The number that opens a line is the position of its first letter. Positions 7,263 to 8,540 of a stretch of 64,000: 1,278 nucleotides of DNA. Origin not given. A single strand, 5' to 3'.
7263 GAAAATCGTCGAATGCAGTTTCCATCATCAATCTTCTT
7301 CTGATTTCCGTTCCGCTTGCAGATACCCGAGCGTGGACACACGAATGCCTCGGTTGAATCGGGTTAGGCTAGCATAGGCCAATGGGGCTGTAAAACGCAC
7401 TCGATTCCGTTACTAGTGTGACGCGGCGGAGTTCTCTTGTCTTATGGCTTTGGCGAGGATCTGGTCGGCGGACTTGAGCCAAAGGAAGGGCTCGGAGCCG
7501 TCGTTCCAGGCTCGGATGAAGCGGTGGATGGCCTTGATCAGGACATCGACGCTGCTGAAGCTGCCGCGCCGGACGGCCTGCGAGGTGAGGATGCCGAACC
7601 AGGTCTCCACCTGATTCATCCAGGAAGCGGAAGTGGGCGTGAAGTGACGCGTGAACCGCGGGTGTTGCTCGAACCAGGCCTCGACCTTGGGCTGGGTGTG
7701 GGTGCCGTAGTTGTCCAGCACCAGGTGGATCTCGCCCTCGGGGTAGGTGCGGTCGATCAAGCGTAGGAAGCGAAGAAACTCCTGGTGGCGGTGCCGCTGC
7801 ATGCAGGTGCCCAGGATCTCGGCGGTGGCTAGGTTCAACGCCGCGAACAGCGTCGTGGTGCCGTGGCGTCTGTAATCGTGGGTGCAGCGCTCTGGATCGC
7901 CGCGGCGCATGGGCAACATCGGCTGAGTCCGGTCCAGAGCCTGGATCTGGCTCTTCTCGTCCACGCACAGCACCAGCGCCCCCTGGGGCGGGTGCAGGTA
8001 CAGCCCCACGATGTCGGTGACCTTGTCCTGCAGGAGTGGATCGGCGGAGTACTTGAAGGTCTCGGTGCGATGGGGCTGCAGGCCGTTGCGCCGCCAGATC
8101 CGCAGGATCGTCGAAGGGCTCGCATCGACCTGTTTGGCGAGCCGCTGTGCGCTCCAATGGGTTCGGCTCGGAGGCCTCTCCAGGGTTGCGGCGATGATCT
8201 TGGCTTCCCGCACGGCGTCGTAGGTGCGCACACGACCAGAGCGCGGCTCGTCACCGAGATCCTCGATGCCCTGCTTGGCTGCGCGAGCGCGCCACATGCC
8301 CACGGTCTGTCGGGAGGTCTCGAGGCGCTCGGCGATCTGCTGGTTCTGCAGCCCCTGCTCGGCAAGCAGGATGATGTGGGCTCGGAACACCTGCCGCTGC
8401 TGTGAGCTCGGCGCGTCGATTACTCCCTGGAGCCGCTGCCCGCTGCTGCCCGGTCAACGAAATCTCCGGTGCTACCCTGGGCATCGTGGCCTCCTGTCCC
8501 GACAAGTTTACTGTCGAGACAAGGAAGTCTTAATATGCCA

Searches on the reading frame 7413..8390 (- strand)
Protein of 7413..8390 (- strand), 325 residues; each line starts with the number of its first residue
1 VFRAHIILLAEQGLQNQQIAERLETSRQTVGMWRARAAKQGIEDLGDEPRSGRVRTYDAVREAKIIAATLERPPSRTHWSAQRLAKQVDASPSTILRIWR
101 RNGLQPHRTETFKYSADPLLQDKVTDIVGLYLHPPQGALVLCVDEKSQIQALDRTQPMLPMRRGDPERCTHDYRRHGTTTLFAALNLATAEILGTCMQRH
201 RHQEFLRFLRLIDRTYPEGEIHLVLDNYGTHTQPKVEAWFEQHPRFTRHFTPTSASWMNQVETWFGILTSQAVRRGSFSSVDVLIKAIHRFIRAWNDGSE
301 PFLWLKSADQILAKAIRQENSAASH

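Call 53: search_protein_families(library=pfam, proteins=[window:7413-8390:-])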
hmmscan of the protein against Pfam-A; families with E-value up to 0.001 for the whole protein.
window:7413-8390:- (325 aa): 9 families
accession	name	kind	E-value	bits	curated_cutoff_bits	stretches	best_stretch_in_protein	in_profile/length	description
PF13358.12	DDE_3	-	3.8e-23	82.4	28.6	1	140-284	2-145/146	DDE superfamily endonuclease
PF13565.12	HTH_32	-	1.9e-11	44.8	33.7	1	29-99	1-73/73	Homeodomain-like domain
PF13384.12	HTH_23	-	8.9e-10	38.5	24.6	1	3-45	7-49/50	Homeodomain-like domain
PF13551.12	HTH_29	-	3.4e-09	37.1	28.1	1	3-56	1-55/64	Winged helix-turn helix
PF13518.12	HTH_28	-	4.3e-07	30.3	25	1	2-53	1-52/52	Helix-turn-helix domain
PF02796.21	HTH_7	-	9.7e-07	29.3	23.8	0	6-30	14-38/45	Helix-turn-helix domain of resolvase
PF08279.18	HTH_11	-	9.3e-05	22.7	25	0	7-30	8-32/55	HTH domain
PF08281.18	Sigma70_r4_2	-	0.00013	22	25.7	1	6-39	18-52/54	Sigma-70, region 4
PF00196.25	GerE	-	0.00072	19.6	23.5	0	8-37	12-41/57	Bacterial regulatory proteins, luxR family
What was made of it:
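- On IS630/Tc1-mariner-mobilised element: Pfam DDE_3 plus HTH domains (call 53).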

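Call 98: search_protein_families(library=ncbifam, proteins=[window:7413-8390:-])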
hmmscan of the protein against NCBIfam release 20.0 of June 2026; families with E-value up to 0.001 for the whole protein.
window:7413-8390:- (325 aa): 4 families
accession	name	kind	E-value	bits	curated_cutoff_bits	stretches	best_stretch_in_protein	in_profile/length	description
NF033545.0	transpos_IS630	equivalog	7.2e-83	278.5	100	1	3-295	2-298/299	IS630 family transposase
NF033577.2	transpos_IS481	equivalog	1.6e-15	57.4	224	1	3-296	2-267/284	IS481 family transposase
NF033516.0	transpos_IS3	equivalog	8.2e-08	31.9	160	1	177-296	231-352/369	IS3 family transposase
NF033546.1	transpos_IS21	equivalog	4.4e-05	23.2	160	0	7-84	2-75/294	IS21 family transposase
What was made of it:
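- Both transposases pass the NCBIfam IS630 equivalog cut-off (call 98).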
